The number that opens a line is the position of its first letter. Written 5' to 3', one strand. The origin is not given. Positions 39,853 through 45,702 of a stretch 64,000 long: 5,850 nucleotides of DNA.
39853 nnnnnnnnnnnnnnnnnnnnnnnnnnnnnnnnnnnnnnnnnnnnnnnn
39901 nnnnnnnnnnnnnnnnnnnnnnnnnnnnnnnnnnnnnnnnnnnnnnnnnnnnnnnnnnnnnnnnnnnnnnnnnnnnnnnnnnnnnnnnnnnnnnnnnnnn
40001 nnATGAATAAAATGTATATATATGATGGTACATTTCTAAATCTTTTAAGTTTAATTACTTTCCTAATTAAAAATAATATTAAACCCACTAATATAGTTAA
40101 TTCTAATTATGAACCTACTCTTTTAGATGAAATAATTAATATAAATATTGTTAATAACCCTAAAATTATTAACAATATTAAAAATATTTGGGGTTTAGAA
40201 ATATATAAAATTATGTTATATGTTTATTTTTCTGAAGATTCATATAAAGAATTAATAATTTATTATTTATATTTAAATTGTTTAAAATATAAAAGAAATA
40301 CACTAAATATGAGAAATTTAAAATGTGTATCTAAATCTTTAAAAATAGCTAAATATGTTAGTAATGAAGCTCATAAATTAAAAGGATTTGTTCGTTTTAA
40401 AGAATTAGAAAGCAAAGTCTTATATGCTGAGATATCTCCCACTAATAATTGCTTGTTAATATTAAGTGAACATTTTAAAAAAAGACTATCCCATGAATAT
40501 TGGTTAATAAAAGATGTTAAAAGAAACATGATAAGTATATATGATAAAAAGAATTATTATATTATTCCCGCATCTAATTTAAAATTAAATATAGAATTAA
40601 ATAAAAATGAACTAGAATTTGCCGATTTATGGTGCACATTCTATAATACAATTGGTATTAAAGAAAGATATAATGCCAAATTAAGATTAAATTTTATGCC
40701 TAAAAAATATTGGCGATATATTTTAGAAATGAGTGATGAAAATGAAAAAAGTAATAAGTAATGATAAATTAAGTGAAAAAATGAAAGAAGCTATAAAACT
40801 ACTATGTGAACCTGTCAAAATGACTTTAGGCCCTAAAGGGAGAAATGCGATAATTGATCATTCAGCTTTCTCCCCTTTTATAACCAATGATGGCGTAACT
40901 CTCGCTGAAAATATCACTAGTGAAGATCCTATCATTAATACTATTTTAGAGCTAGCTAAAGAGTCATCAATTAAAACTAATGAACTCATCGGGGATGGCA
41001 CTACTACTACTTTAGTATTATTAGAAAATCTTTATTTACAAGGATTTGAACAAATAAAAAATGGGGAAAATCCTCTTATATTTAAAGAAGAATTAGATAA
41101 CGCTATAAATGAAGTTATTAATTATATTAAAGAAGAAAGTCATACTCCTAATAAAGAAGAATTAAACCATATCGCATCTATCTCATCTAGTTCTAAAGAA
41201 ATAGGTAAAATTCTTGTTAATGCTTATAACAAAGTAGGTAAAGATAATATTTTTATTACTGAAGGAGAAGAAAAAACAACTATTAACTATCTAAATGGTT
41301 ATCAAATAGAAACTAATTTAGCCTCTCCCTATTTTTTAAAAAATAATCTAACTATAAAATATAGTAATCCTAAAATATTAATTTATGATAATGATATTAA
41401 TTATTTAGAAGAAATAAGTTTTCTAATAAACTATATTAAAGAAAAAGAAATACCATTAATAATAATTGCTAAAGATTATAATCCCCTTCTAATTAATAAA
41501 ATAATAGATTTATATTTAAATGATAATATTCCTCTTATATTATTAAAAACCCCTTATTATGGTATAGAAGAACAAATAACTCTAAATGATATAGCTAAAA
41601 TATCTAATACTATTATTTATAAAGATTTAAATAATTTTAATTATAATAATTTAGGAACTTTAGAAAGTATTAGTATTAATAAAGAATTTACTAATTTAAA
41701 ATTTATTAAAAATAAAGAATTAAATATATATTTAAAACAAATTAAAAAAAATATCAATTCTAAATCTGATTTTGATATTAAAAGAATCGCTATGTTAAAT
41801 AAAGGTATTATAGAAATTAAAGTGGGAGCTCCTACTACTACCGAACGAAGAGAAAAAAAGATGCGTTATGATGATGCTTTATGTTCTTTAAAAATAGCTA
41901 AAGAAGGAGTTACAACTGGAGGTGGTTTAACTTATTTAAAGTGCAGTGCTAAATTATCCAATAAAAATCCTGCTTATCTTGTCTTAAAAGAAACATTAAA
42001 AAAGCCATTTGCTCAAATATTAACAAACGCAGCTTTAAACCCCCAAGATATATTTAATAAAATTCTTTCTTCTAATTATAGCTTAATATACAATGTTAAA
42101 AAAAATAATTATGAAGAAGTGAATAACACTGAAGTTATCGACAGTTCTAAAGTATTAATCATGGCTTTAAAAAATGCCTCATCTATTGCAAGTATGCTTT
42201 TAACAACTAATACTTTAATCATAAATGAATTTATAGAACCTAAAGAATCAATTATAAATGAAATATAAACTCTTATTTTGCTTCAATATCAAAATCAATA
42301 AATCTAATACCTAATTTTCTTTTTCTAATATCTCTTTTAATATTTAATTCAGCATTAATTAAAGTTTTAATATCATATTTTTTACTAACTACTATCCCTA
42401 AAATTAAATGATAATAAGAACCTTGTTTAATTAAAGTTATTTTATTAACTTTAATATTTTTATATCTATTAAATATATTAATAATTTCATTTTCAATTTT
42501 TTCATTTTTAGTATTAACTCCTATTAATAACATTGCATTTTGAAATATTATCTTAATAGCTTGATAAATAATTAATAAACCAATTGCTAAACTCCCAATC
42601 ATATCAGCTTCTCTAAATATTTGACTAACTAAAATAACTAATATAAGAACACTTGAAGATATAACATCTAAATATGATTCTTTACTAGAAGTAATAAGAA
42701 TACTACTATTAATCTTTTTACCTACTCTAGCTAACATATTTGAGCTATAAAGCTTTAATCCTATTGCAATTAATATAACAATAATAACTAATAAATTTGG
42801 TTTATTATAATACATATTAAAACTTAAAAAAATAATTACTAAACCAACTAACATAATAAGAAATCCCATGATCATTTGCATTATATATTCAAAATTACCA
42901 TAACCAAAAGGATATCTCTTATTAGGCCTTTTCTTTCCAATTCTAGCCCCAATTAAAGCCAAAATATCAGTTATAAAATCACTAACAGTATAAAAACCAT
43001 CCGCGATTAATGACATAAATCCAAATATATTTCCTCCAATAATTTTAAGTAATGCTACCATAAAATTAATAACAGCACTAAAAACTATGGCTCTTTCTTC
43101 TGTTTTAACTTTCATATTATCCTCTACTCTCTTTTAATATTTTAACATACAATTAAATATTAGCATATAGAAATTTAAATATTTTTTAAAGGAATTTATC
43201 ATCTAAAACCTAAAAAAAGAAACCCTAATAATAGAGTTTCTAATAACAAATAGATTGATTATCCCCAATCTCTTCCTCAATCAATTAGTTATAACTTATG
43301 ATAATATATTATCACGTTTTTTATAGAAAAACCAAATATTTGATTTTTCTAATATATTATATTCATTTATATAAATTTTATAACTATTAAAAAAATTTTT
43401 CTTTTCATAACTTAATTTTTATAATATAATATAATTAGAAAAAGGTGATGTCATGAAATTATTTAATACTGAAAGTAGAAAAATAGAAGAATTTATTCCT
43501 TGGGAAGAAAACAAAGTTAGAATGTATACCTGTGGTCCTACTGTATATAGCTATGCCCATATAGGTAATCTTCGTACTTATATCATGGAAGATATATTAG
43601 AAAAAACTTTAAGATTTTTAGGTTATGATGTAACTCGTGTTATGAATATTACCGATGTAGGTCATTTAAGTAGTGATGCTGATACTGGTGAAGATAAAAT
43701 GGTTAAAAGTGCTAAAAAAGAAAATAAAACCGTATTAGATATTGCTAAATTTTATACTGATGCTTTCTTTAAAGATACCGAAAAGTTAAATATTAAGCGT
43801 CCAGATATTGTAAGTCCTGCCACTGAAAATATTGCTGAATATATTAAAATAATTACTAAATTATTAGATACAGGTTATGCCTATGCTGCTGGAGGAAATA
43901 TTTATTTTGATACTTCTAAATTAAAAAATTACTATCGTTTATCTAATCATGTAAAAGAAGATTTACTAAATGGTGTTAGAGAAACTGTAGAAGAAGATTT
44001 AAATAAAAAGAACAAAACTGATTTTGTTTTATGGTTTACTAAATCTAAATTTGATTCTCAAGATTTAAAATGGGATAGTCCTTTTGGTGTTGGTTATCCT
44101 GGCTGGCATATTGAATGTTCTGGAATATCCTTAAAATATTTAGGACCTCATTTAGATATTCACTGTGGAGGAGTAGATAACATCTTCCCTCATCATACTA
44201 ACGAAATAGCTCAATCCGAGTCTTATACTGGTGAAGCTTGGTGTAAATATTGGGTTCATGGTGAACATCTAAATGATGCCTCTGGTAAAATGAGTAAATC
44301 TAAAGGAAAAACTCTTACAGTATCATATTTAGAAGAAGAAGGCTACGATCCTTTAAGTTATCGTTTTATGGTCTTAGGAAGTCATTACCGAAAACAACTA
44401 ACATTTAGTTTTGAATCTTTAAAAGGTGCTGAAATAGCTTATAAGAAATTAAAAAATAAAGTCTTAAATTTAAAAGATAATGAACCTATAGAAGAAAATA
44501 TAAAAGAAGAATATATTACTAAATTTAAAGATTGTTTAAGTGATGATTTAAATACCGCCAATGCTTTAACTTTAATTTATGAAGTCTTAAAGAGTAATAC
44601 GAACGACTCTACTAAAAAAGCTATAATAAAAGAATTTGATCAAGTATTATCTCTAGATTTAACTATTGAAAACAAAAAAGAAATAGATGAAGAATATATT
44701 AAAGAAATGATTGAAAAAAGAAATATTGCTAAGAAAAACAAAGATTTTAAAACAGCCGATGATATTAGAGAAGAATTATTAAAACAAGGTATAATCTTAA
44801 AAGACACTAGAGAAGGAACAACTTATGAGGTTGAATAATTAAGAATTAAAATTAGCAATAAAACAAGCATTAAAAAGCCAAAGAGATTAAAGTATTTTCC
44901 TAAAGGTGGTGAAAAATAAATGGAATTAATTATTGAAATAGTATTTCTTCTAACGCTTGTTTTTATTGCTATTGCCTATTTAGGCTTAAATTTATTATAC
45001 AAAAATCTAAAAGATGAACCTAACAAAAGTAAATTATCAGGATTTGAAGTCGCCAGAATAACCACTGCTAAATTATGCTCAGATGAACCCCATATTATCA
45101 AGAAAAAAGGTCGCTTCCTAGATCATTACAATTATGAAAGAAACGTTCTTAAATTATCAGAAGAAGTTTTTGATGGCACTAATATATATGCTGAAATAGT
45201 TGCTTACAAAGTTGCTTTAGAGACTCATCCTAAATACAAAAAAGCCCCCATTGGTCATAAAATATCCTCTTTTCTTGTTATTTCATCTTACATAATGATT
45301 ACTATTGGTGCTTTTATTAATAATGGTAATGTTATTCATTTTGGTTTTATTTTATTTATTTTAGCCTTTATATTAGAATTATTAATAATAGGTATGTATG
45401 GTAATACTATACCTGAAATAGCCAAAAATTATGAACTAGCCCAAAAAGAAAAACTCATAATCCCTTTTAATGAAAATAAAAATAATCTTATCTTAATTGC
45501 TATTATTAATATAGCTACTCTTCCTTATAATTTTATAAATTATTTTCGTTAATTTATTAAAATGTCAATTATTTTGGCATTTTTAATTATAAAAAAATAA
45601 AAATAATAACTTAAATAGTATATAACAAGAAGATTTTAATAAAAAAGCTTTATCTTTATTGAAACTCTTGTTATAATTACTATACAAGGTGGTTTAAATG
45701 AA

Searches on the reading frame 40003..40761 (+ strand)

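Call 17: search_protein_families(library=pfam, proteins=[window:40003-40761:+], max_evalue=0.00001)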
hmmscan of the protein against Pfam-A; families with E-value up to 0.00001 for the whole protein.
window:40003-40761:+ (252 aa): 1 family
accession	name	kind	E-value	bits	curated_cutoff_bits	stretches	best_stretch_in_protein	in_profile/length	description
PF13566.11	DUF4130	-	3.4e-42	144.4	27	1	83-242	4-146/146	Domain of unknown function (DUF4130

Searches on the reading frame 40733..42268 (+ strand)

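Call 17: search_protein_families(library=pfam, proteins=[window:40733-42268:+], max_evalue=0.00001)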
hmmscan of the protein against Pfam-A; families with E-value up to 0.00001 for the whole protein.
window:40733-42268:+ (511 aa): 1 family
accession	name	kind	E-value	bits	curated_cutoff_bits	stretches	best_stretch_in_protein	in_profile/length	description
PF00118.29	Cpn60_TCP1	-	4.4e-50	171.2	34.3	1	28-497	5-487/490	TCP-1/cpn60 chaperonin family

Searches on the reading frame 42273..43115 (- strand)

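Call 28: search_protein_families(library=pfam, proteins=[window:42273-43115:-], max_evalue=0.00001)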
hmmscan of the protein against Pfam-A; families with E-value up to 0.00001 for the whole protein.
window:42273-43115:- (280 aa): 1 family
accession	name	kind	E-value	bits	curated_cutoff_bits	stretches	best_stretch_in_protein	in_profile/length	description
PF01545.26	Cation_efflux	-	7.4e-34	117.7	26.6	1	11-197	2-197/198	Cation efflux family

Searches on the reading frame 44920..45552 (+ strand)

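Call 28: search_protein_families(library=pfam, proteins=[window:44920-45552:+], max_evalue=0.00001)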
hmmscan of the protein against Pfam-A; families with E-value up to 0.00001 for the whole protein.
window:44920-45552:+ (210 aa): 1 family
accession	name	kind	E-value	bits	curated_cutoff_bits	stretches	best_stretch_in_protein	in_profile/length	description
PF04298.18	Zn_peptidase_2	-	6.6e-13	49.1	27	1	7-156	3-159/218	Putative neutral zinc metallopeptidase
